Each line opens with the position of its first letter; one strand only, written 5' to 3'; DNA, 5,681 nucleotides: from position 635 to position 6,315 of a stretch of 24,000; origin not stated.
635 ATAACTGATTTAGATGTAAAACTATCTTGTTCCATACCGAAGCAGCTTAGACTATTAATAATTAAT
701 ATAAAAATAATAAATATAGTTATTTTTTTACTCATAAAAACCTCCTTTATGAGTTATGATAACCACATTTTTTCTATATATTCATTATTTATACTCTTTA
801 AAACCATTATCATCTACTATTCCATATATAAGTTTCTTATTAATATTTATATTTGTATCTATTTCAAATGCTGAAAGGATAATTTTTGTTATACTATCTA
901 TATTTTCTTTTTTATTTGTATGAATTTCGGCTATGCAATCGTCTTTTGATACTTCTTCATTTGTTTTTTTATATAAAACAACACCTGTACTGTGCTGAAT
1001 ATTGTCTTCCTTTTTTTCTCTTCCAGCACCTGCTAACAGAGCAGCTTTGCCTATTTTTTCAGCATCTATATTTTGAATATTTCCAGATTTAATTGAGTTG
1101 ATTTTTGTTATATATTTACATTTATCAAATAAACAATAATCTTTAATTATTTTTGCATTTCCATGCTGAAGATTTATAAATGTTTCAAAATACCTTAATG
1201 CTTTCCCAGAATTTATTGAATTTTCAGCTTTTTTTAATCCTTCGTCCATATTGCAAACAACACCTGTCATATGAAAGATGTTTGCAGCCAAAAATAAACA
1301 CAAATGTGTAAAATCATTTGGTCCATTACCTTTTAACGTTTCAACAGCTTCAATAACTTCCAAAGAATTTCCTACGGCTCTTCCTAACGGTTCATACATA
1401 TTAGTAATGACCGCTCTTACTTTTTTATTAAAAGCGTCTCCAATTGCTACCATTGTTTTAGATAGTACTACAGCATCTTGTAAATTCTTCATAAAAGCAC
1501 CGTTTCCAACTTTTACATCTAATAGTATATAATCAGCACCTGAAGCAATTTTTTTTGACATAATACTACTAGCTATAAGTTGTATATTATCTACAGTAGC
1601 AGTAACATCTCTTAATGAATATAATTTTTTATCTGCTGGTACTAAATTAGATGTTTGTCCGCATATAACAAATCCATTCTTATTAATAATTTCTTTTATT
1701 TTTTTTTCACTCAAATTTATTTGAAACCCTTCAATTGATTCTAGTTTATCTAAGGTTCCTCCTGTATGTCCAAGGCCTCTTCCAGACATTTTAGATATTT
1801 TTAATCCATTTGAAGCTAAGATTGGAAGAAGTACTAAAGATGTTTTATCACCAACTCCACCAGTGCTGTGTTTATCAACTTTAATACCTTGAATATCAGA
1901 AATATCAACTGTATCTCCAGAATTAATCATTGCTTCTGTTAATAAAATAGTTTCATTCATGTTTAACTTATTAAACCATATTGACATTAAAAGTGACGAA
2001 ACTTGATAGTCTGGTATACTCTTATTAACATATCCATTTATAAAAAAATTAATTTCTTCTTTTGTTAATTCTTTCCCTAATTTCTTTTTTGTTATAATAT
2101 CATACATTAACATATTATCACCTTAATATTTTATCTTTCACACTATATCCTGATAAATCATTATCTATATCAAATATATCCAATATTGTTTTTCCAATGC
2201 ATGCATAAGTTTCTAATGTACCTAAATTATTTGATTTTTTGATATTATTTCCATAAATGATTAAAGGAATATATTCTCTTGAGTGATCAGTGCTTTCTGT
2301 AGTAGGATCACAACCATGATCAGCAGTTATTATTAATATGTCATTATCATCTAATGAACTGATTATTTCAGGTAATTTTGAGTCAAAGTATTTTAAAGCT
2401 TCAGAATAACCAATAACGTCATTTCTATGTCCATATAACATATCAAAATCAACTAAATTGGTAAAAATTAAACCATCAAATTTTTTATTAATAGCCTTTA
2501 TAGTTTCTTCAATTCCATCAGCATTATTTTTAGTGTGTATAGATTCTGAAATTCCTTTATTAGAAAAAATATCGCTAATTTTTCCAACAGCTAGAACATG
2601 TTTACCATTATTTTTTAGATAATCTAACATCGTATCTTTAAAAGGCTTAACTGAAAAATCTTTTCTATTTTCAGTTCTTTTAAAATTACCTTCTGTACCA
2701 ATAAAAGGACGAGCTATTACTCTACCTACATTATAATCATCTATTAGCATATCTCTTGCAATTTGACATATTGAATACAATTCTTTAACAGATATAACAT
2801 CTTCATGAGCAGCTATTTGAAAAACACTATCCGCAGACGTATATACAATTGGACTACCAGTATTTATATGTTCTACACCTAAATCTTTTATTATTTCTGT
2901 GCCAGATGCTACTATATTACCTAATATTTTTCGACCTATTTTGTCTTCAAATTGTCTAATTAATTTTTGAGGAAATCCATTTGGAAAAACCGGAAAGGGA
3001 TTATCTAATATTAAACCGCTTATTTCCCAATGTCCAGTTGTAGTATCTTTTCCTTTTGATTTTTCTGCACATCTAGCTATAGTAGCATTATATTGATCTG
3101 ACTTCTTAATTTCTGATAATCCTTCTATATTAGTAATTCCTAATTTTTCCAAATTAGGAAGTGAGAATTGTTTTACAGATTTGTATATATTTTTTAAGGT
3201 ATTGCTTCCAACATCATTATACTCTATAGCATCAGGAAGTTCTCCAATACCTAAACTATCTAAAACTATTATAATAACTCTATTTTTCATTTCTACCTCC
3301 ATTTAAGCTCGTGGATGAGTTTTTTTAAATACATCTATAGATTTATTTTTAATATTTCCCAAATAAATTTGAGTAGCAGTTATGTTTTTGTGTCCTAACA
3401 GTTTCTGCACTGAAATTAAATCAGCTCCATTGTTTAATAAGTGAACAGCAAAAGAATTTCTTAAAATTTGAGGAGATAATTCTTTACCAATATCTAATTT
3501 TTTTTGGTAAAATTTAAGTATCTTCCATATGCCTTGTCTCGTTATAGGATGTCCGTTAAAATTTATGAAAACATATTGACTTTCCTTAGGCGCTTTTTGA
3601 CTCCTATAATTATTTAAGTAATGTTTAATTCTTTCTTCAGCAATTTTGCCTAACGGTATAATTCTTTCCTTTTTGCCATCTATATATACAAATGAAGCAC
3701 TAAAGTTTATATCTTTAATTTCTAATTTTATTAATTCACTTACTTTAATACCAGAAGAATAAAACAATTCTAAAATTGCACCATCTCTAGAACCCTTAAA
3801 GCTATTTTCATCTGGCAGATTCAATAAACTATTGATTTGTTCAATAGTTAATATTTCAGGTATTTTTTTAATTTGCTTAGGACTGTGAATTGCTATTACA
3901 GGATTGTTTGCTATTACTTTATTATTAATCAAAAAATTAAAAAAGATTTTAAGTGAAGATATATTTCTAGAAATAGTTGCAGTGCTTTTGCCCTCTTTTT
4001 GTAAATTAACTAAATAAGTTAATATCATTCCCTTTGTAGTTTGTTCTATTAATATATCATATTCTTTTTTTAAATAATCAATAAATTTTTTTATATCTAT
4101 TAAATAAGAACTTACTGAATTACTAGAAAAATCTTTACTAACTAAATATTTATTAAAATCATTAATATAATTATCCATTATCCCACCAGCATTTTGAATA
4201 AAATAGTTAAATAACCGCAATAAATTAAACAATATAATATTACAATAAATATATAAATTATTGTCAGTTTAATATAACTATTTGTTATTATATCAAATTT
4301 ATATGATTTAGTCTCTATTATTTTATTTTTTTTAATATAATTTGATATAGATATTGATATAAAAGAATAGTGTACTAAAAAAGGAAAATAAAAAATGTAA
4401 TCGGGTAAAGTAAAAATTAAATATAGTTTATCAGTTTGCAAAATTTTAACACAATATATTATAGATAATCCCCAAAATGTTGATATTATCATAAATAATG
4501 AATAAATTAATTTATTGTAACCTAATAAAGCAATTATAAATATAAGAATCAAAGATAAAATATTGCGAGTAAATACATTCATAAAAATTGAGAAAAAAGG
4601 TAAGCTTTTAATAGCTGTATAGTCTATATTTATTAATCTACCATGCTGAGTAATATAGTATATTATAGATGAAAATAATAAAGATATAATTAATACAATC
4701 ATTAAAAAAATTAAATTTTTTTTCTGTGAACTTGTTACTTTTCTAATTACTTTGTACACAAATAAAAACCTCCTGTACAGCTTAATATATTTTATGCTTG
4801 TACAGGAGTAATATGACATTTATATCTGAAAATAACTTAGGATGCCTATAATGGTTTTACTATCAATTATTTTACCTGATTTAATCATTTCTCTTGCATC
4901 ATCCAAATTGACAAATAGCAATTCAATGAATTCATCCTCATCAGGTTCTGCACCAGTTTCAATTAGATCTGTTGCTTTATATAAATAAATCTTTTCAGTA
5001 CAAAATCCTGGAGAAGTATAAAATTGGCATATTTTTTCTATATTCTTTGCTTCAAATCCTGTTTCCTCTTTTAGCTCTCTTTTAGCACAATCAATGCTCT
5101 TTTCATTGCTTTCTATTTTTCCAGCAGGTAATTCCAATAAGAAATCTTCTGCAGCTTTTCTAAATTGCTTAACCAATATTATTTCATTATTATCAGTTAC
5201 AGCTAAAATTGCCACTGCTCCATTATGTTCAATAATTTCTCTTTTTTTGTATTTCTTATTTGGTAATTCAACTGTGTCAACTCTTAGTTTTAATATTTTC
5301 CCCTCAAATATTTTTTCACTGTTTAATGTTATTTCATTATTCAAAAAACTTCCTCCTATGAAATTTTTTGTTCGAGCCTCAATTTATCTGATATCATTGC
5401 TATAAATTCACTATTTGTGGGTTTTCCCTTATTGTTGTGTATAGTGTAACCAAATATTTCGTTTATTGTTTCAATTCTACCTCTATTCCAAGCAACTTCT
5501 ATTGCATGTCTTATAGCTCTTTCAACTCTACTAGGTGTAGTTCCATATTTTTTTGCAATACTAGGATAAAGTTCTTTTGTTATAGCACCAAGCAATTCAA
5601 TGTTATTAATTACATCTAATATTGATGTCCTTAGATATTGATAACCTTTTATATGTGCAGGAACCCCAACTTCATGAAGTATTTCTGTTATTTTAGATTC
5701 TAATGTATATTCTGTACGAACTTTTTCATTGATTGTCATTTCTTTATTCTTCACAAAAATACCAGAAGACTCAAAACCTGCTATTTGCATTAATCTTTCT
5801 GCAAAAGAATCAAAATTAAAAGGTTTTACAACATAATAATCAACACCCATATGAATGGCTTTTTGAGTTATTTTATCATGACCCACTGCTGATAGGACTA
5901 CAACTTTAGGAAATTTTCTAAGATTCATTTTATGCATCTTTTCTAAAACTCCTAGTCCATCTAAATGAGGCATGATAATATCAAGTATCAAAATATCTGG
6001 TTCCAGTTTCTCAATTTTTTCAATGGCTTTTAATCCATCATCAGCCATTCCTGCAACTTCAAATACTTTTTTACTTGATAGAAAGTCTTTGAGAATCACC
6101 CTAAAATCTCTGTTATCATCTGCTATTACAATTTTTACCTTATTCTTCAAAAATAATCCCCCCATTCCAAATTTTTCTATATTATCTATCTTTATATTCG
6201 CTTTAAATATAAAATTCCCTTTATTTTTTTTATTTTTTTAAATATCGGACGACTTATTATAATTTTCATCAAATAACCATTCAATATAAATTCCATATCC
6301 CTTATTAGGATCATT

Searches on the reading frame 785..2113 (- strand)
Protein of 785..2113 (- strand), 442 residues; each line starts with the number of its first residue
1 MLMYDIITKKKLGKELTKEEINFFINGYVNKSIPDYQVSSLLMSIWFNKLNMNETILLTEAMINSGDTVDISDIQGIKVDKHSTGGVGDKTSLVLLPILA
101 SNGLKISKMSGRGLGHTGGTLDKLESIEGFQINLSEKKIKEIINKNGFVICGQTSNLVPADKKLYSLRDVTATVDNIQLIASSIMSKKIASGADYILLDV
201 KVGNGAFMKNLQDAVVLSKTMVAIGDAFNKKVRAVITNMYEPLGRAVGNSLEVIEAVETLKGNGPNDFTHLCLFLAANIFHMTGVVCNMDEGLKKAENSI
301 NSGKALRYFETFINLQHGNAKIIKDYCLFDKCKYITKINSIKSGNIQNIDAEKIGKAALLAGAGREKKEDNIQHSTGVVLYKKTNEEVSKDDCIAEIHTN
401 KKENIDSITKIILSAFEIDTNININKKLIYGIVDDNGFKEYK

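Call 20: search_protein_families(library=pfam, proteins=[window:785-2113:-])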
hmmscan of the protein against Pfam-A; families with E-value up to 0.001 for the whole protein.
window:785-2113:- (442 aa): 3 families
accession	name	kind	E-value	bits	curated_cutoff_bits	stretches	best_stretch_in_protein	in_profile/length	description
PF00591.27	Glycos_transf_3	-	7.4e-45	154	27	1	77-306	3-253/253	Glycosyl transferase family, a/b domain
PF07831.19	PYNP_C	-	8.2e-21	73.9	27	1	346-418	2-74/75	Pyrimidine nucleoside phosphorylase C-terminal domain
PF02885.22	Glycos_trans_3N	-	3.4e-17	62.4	26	1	5-66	2-63/63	Glycosyl transferase family, helical bundle domain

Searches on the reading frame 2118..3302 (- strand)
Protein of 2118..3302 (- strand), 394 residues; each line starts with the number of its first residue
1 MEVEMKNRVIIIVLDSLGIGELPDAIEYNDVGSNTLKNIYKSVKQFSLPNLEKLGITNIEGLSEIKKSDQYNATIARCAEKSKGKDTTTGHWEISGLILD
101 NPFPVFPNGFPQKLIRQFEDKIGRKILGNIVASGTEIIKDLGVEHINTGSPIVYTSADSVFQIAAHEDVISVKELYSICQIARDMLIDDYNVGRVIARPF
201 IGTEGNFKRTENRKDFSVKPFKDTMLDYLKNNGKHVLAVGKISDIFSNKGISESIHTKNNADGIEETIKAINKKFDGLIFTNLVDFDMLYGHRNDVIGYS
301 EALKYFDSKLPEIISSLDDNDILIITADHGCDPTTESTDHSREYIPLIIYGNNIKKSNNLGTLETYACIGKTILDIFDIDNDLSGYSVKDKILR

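Call 20: search_protein_families(library=pfam, proteins=[window:2118-3302:-])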
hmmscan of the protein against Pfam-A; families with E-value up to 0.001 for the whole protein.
window:2118-3302:- (394 aa): 1 family
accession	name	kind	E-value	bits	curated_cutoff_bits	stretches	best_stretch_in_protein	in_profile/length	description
PF01676.23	Metalloenzyme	-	4.8e-41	141.4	24.3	1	8-380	2-251/252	Metalloenzyme superfamily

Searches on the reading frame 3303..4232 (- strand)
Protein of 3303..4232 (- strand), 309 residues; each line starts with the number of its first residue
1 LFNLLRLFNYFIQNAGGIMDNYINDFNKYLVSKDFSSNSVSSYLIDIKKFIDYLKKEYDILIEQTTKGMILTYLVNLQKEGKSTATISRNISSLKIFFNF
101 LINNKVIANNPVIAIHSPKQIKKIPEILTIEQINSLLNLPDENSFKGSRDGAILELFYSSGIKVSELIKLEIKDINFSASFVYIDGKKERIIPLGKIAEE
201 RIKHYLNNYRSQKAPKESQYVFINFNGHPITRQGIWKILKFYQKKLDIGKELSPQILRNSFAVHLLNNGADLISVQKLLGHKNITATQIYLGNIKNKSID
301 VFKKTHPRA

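Call 20: search_protein_families(library=pfam, proteins=[window:3303-4232:-])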
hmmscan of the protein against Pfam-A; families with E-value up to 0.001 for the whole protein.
window:3303-4232:- (309 aa): 4 families
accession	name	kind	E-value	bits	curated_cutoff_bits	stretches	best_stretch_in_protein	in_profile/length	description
PF00589.27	Phage_integrase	-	4.2e-37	128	27.1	1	128-292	3-167/172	Phage integrase family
PF02899.23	Phage_int_SAM_1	-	8.5e-14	52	22.3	1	23-104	1-82/83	Phage integrase, N-terminal SAM-like domain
PF13495.12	Phage_int_SAM_4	-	1.8e-07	31.9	27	1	24-104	3-81/85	Phage integrase, N-terminal SAM-like domain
PF13102.12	Phage_int_SAM_5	-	3e-07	31.2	22.3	1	48-111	30-92/98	Phage integrase SAM-like domain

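Call 50: search_protein_families(library=ncbifam, proteins=[window:3303-4232:-], max_evalue=0.01)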
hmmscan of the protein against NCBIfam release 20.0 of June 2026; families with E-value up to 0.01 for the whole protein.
window:3303-4232:- (309 aa): 12 families
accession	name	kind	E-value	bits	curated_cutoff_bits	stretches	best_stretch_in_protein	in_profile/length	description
TIGR02225.1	recomb_XerD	equivalog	5.9e-88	294.9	329.6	1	26-309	3-290/290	site-specific tyrosine recombinase XerD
NF001399.0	PRK00283.1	subfamily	1.6e-77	260.7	279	1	21-309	7-299/300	tyrosine recombinase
TIGR02224.1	recomb_XerC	equivalog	9.9e-76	254.9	335.15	1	25-309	2-293/295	tyrosine recombinase XerC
NF040815.2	recomb_XerA_Arch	equivalog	3.3e-56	190.8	220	1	24-292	1-253/263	site-specific tyrosine recombinase/integron integrase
NF002331.0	PRK01287.1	subfamily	1.5e-47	162.4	371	1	20-307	27-326/365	site-specific tyrosine recombinase XerC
TIGR02249.1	integrase_gron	subfamily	1.8e-30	106.4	265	2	23-210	2-181/315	integron integrase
NF003462.0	PRK05084.1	equivalog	8.4e-30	103.7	267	2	148-297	195-347/360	tyrosine recombinase XerS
NF007370.0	PRK09870.1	subfamily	2.5e-19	69.7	221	1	125-297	10-183/200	tyrosine-type DNA invertase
NF002685.0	PRK02436.1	equivalog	6.5e-16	58.9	178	1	24-287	3-240/245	site-specific tyrosine recombinase XerD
NF011946.0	PRK15417.1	equivalog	7.2e-14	51.7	435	2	233-297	255-319/337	integron integrase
NF007371.0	PRK09871.1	subfamily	6.8e-13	48.6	222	1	145-291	23-172/198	tyrosine-type DNA invertase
NF040693.1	recomb_GmtY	equivalog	3.3e-06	26.6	340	1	203-291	333-430/441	gamma-mobile-trio recombinase GmtY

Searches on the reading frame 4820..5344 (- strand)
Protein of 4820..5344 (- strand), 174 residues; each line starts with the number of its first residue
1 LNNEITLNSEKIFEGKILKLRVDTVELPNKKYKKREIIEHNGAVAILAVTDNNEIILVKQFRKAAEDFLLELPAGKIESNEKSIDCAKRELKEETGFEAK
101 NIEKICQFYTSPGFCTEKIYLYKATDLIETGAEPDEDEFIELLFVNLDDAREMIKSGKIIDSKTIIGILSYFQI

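Call 20: search_protein_families(library=pfam, proteins=[window:4820-5344:-])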
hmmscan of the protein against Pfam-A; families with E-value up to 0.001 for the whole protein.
window:4820-5344:- (174 aa): 1 family
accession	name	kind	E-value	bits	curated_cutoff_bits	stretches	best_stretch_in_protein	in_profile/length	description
PF00293.34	NUDIX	-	1.1e-18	68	21.1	1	42-153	4-119/134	NUDIX domain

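Call 50: search_protein_families(library=ncbifam, proteins=[window:4820-5344:-], max_evalue=0.01)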
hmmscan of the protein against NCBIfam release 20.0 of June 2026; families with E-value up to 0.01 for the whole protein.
window:4820-5344:- (174 aa): 18 families
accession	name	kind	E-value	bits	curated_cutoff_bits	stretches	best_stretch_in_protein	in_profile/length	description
NF008736.0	PRK11762.1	equivalog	4.5e-26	91.5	169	1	29-166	36-172/186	ADP compounds hydrolase NudE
TIGR00052.1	TIGR00052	subfamily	3.9e-25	88.5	79.55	1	4-173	3-187/188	nudix-type nucleoside diphosphatase, YffH/AdpP family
NF011585.0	PRK15009.1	equivalog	9.2e-20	71.1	234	1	1-173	1-185/191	GDP-mannose pyrophosphatase NudK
NF008003.0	PRK10729.1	equivalog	1.9e-14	53.5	248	1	33-168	49-194/210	ADP-ribose diphosphatase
TIGR02705.1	nudix_YtkD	equivalog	2.1e-09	37.1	154.4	1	31-126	14-105/156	RNA deprotection pyrophosphohydrolase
TIGR00586.1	mutt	equivalog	1.1e-08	35.2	97.9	1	43-109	8-73/129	8-oxo-dGTP diphosphatase MutT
NF006530.0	PRK08999.1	equivalog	3e-07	29.8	245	1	44-107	10-72/315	Nudix family hydrolase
NF008044.0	PRK10776.1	equivalog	6e-07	29.4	148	1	43-106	7-69/130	8-oxo-dGTP diphosphatase MutT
NF041652.1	Nud_hyd_Dein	equivalog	6.8e-06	26.4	200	1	42-159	14-136/152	Nudix hydrolase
NF007834.0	PRK10546.1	equivalog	2.9e-05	23.9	156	1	48-105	9-67/135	pyrimidine (deoxy)nucleoside triphosphate diphosphatase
NF001938.0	PRK00714.1-5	equivalog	4.6e-05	22.8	116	1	33-101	5-78/172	RNA pyrophosphohydrolase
NF001299.0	PRK00241.1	equivalog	0.0001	21.8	158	1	46-103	139-194/263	NAD(+) diphosphatase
NF052459.1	OxoGTPPhMutT1Mycb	equivalog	0.00012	21.3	475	1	52-154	17-113/292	8-oxo-(d)GTP phosphatase MutT1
NF001937.0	PRK00714.1-4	equivalog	0.00013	21.6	139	1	43-106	10-69/161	RNA pyrophosphohydrolase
NF001936.0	PRK00714.1-3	equivalog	0.00052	19.9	118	1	41-108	9-73/155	RNA pyrophosphohydrolase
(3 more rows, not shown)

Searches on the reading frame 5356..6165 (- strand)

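Call 20: search_protein_families(library=pfam, proteins=[window:5356-6165:-])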
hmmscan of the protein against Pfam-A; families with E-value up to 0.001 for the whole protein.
window:5356-6165:- (269 aa): 2 families
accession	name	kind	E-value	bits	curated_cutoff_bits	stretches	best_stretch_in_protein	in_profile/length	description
PF08769.17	Spo0A_C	-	2.5e-45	153.2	25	1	159-262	1-104/104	Sporulation initiation factor Spo0A C terminal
PF00072.30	Response_reg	-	8.1e-23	81.1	30.2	1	12-124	1-109/111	Response regulator receiver domain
